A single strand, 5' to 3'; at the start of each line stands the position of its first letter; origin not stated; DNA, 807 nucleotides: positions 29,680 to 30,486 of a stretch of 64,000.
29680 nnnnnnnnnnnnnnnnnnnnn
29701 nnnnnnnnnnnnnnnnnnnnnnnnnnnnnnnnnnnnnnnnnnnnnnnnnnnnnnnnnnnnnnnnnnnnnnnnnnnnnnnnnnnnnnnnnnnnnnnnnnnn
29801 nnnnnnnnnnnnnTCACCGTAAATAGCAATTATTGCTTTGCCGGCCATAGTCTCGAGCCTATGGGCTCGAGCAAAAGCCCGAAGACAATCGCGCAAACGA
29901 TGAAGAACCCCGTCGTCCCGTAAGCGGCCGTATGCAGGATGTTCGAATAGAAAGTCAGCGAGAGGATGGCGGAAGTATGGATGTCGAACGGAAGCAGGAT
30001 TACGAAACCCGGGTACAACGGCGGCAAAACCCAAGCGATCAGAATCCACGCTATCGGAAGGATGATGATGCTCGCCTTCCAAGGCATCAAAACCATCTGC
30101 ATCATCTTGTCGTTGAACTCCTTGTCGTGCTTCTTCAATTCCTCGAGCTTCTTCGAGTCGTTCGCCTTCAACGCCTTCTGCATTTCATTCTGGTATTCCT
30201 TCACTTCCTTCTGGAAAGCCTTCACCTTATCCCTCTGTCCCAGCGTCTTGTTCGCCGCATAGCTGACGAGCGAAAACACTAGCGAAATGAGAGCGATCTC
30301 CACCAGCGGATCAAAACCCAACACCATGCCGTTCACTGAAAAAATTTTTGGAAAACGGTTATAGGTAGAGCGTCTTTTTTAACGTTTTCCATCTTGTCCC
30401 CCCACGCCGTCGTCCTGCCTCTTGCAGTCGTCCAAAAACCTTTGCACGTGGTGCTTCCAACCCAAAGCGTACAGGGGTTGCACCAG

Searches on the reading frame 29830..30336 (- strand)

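Call 75: search_protein_families(library=pfam, proteins=[window:29830-30336:-], max_evalue=0.01)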
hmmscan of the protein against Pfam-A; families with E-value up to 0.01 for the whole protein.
window:29830-30336:- (168 aa): 3 families
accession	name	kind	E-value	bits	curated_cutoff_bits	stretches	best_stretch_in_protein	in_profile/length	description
PF01956.21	EMC3_TMCO1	-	1.2e-11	45.1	27.1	1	14-119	19-124/169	Integral membrane protein EMC3/TMCO1-like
PF08810.16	KapB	-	0.0036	17.9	26.3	1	29-81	55-103/112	Kinase associated protein B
PF09991.14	DUF2232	-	0.0055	16.4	27.8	1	15-100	92-177/290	Predicted membrane protein (DUF2232)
